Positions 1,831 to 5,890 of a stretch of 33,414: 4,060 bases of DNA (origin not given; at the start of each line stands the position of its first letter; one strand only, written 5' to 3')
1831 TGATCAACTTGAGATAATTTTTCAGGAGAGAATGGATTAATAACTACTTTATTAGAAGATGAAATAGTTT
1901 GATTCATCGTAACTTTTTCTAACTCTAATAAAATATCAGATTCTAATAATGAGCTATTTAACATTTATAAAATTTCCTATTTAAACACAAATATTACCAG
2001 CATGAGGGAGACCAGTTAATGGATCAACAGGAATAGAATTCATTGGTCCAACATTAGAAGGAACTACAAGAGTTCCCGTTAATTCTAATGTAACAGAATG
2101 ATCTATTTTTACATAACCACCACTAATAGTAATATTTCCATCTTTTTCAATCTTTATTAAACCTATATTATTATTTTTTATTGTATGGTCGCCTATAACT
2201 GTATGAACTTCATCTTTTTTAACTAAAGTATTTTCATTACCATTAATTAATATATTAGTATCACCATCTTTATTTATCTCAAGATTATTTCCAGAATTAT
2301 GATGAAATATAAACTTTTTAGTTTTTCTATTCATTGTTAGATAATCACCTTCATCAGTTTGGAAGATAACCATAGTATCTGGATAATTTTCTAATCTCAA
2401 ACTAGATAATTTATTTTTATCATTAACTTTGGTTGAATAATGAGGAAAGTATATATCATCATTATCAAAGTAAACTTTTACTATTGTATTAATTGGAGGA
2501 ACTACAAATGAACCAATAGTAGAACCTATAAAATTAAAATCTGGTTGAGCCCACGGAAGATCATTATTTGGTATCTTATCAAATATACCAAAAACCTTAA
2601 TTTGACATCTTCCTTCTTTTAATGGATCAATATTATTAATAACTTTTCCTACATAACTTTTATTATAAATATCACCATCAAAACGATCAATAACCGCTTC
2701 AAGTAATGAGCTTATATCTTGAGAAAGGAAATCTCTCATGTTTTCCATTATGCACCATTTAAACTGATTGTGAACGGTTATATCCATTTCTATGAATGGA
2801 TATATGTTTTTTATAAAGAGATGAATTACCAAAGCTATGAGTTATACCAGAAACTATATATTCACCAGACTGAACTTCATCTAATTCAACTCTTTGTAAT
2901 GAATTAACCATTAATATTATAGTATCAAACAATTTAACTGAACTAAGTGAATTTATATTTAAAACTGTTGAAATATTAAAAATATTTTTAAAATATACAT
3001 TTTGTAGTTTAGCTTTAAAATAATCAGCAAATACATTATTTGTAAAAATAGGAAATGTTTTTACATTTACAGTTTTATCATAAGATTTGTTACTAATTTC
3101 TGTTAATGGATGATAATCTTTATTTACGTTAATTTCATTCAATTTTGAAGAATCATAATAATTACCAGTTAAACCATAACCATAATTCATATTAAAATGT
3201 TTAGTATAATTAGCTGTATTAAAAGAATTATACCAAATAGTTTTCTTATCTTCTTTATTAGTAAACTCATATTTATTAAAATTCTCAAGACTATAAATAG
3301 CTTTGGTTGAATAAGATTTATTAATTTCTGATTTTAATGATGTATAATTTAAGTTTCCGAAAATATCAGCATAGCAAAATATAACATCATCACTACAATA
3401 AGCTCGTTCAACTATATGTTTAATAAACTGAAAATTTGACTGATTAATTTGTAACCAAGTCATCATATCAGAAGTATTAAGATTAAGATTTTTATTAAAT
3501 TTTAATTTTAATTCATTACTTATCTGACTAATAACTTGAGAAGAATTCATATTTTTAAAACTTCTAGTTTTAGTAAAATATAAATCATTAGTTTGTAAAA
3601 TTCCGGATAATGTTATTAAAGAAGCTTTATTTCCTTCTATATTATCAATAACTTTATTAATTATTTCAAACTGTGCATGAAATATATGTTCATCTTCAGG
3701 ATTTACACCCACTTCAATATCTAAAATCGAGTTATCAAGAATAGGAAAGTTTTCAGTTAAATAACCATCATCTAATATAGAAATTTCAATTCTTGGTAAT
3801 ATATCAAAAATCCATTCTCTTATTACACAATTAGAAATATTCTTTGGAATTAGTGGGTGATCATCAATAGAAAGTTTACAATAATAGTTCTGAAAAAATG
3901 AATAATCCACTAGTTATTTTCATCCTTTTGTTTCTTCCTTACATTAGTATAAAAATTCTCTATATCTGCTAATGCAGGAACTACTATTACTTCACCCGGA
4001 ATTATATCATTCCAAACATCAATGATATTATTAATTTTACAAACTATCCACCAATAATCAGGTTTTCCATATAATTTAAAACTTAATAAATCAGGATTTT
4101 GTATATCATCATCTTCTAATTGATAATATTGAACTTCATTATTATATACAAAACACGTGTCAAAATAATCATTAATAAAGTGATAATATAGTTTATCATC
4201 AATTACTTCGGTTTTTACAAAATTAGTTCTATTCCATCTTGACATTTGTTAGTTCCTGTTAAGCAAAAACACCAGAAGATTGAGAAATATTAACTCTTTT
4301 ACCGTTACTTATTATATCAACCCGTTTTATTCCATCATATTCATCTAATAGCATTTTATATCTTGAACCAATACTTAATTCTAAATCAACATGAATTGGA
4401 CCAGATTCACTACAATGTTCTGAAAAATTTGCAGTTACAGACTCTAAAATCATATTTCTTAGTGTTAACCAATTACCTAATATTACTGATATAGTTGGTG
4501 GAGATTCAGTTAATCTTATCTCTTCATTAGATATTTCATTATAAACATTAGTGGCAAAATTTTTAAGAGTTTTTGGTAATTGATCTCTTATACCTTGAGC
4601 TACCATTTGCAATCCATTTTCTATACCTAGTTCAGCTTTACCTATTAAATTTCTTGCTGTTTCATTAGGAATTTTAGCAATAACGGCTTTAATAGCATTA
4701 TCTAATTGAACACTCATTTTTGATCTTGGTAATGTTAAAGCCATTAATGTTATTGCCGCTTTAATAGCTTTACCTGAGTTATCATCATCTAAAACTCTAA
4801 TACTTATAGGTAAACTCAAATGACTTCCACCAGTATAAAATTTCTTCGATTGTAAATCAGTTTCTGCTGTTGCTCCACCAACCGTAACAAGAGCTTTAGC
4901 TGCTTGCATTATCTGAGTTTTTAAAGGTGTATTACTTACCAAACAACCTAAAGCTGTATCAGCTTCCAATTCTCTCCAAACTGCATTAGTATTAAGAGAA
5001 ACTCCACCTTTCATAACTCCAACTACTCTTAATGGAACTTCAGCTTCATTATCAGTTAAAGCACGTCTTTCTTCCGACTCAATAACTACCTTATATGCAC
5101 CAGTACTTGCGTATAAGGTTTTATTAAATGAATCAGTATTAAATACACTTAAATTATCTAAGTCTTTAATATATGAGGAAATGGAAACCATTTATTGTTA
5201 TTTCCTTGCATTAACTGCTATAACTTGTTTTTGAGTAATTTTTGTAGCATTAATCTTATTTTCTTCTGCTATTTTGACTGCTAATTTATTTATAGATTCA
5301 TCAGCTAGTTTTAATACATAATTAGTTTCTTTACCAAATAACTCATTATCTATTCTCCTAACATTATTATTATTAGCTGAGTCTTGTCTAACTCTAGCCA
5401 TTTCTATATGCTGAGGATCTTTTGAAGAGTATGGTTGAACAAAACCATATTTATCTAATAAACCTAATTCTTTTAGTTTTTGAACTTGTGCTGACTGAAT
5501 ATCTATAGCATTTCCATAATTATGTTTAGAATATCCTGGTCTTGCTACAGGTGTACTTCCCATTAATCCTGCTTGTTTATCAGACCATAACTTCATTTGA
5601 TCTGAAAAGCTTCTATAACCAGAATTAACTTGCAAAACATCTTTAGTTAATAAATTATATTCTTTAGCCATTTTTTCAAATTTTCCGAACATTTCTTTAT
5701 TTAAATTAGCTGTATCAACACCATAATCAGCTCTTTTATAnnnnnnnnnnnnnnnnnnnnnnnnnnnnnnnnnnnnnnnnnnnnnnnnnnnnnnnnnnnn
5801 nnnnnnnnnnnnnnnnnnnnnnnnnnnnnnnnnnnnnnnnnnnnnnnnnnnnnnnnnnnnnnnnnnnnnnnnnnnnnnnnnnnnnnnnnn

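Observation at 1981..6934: Lytic domain relocated: tape-measure protein ends in an M15 peptidase while the gp5-like spike has no lysozyme domain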

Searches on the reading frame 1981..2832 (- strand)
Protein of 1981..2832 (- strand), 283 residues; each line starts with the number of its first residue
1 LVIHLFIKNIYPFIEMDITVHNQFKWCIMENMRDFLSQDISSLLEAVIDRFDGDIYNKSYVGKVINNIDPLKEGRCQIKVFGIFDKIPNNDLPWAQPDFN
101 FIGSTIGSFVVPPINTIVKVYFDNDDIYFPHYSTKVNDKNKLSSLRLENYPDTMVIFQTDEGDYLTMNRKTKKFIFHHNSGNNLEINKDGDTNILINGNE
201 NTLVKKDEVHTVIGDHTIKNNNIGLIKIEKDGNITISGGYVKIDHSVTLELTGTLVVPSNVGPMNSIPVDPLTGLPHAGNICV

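Call 5: search_protein_families(library=pfam, proteins=[window:1981-2832:-], max_evalue=0.1)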
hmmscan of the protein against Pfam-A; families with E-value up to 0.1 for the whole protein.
window:1981-2832:- (283 aa): 2 families
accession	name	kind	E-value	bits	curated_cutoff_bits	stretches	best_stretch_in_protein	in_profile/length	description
PF04717.18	Phage_base_V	-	3e-05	24.7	23.8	1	60-130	1-68/75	Type VI secretion system/phage-baseplate injector OB domain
PF09359.15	VTC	-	0.059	13.3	23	1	115-152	39-74/235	VTC domain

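Call 11: search_protein_families(library=phrogs, proteins=[window:1981-2832:-], max_evalue=0.001)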
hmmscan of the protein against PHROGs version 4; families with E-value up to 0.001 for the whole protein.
window:1981-2832:- (283 aa): 3 families
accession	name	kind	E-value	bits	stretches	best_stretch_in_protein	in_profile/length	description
phrog_430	-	tail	1.3e-15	57.9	1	58-128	19-97/868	baseplate hub subunit and tail lysozyme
phrog_37871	-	tail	2.9e-14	54.5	1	58-207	3-150/257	baseplate protein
phrog_9992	-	tail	0.00018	22.1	1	106-278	56-218/228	baseplate assembly protein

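Call 17: find_encoding_contigs(protein=window:1981-2757:-, flank=10000, max_places=3)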
Protein window:1981-2757:- (258 aa): no gene with exactly this product is on record in the collection.

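Call 18: find_encoding_contigs(protein=window:1981-2748:-, flank=10000, max_places=3)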
Protein window:1981-2748:- (255 aa): no gene with exactly this product is on record in the collection.

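Call 90: search_protein_families(library=ncbifam, proteins=[window:1981-2787:-], max_evalue=0.01)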
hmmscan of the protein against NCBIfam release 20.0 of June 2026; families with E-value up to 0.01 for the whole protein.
window:1981-2787:- (268 aa): 0 families

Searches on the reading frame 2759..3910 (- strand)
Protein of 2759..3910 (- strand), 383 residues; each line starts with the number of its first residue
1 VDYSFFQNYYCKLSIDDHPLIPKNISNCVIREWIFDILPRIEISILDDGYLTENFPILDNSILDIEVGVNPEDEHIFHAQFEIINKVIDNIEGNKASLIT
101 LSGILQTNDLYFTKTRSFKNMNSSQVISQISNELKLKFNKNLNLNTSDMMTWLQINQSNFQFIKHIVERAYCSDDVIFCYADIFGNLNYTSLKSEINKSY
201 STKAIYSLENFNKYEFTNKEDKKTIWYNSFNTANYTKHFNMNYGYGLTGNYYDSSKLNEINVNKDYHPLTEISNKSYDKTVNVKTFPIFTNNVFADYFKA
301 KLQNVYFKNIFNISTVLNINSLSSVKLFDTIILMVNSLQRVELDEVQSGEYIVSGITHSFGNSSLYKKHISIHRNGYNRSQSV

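Call 5: search_protein_families(library=pfam, proteins=[window:2759-3910:-], max_evalue=0.1)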
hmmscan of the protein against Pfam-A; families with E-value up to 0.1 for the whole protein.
window:2759-3910:- (383 aa): 0 families

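Call 11: search_protein_families(library=phrogs, proteins=[window:2759-3910:-], max_evalue=0.001)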
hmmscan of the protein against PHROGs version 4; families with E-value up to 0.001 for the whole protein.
window:2759-3910:- (383 aa): 2 families
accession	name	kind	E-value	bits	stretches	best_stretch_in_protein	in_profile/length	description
phrog_25710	-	unknown function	7.2e-13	48.9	1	37-375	42-388/421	-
phrog_32021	-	unknown function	4.6e-07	29.3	1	65-375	70-378/631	-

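Call 80: search_solved_structures(query=window:2762-3910:-, max_evalue=10)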
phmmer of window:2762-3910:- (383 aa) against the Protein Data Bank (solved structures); distinct sequences matched with E-value up to 10: 1.
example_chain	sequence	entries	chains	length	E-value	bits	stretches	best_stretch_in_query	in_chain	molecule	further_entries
2yst_A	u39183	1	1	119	0.37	13.1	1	38-91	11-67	Protocadherin-7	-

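Call 84: search_solved_structures(query=A7, max_evalue=10)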
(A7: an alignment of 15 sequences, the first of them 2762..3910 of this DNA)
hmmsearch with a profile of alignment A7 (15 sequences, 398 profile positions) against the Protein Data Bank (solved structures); distinct sequences matched with E-value up to 10: 0.

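Call 90: search_protein_families(library=ncbifam, proteins=[window:2762-3910:-], max_evalue=0.01)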
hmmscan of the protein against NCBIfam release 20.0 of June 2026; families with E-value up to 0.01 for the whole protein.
window:2762-3910:- (383 aa): 0 families

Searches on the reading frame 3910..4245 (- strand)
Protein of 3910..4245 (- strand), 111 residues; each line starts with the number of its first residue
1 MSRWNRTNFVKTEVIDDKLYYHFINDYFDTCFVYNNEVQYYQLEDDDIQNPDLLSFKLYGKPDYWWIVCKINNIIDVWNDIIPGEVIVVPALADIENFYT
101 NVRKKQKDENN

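Call 5: search_protein_families(library=pfam, proteins=[window:3910-4245:-], max_evalue=0.1)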
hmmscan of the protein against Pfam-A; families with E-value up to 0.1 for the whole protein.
window:3910-4245:- (111 aa): 1 family
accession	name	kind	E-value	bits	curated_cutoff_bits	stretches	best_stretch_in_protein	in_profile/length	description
PF11246.14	Phage_gp53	-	0.0025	17.9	21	1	20-84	28-89/200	Base plate wedge protein 53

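Call 11: search_protein_families(library=phrogs, proteins=[window:3910-4245:-], max_evalue=0.001)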
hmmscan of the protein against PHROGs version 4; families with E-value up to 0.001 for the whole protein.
window:3910-4245:- (111 aa): 4 families
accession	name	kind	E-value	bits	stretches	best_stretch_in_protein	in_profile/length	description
phrog_7145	-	tail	4.1e-11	44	1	34-104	34-106/108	baseplate wedge subunit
phrog_15542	-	tail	5.6e-11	43.4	1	35-110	31-106/110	tail sheath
phrog_1269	-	tail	3.7e-10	40.1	1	21-103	7-90/99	baseplate wedge subunit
phrog_232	-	tail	1.1e-06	29.5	1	34-80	43-87/296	baseplate wedge subunit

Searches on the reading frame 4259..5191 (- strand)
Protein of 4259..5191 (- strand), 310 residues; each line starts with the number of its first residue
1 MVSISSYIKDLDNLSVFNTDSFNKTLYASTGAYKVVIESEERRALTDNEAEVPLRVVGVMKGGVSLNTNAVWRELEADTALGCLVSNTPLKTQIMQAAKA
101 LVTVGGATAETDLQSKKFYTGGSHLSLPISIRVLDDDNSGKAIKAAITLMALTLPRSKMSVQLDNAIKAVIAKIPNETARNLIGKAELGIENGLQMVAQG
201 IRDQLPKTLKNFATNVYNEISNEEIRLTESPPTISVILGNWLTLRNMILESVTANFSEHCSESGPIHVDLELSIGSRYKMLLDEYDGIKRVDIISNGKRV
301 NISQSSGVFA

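Call 5: search_protein_families(library=pfam, proteins=[window:4259-5191:-], max_evalue=0.1)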
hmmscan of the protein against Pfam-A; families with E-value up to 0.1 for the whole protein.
window:4259-5191:- (310 aa): 0 families

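Call 11: search_protein_families(library=phrogs, proteins=[window:4259-5191:-], max_evalue=0.001)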
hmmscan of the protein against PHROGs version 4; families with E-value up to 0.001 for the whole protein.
window:4259-5191:- (310 aa): 1 family
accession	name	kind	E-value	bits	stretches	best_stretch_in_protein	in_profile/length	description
phrog_1114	-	head and packaging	1.3e-11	45.3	1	33-277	28-214/229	PmgG-like head morphogenesis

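Call 81: search_solved_structures(query=window:4262-5191:-, max_evalue=10)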
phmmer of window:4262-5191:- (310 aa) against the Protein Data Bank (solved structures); distinct sequences matched with E-value up to 10: 0.

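Call 90: search_protein_families(library=ncbifam, proteins=[window:4262-5191:-], max_evalue=0.01)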
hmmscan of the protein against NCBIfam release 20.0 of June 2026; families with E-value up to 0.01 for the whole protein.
window:4262-5191:- (310 aa): 0 families

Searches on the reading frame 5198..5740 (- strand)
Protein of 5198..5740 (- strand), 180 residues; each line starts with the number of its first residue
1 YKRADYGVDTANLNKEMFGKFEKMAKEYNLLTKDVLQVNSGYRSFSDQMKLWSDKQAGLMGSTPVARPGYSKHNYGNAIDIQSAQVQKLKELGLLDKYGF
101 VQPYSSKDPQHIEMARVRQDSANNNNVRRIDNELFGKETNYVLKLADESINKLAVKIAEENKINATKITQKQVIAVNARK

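Call 31: search_solved_structures(query=window:5198-5740:-, max_evalue=1, show_alignments=3)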
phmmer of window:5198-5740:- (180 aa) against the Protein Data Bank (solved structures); distinct sequences matched with E-value up to 1: 9.
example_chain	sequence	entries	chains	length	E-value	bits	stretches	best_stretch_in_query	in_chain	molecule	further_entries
4mur_A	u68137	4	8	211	0.00089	22.5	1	13-82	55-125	D,D-dipeptidase/D,D-carboxypeptidase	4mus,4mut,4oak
4mph_A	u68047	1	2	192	0.0035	20.6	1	22-91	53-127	D-alanyl-D-alanine carboxypeptidase family protein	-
4jid_A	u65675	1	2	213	0.0042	20.4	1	22-91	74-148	D-alanyl-D-alanine carboxypeptidase family protein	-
4d0y_A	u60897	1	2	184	0.006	19.9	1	38-86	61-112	DACB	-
4nt9_B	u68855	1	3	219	0.0061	19.8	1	38-86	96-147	Putative uncharacterized protein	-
4ox5_A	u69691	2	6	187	0.0062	19.8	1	38-86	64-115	LdcB LD-carboxypeptidase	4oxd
6akv_A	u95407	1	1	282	0.052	16.8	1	37-81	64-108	LysB4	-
4ox3_A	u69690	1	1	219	0.088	16.1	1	37-84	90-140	Putative carboxypeptidase YodJ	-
2vo9_A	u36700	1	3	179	0.097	15.9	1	23-81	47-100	L-ALANYL-D-GLUTAMATE PEPTIDASE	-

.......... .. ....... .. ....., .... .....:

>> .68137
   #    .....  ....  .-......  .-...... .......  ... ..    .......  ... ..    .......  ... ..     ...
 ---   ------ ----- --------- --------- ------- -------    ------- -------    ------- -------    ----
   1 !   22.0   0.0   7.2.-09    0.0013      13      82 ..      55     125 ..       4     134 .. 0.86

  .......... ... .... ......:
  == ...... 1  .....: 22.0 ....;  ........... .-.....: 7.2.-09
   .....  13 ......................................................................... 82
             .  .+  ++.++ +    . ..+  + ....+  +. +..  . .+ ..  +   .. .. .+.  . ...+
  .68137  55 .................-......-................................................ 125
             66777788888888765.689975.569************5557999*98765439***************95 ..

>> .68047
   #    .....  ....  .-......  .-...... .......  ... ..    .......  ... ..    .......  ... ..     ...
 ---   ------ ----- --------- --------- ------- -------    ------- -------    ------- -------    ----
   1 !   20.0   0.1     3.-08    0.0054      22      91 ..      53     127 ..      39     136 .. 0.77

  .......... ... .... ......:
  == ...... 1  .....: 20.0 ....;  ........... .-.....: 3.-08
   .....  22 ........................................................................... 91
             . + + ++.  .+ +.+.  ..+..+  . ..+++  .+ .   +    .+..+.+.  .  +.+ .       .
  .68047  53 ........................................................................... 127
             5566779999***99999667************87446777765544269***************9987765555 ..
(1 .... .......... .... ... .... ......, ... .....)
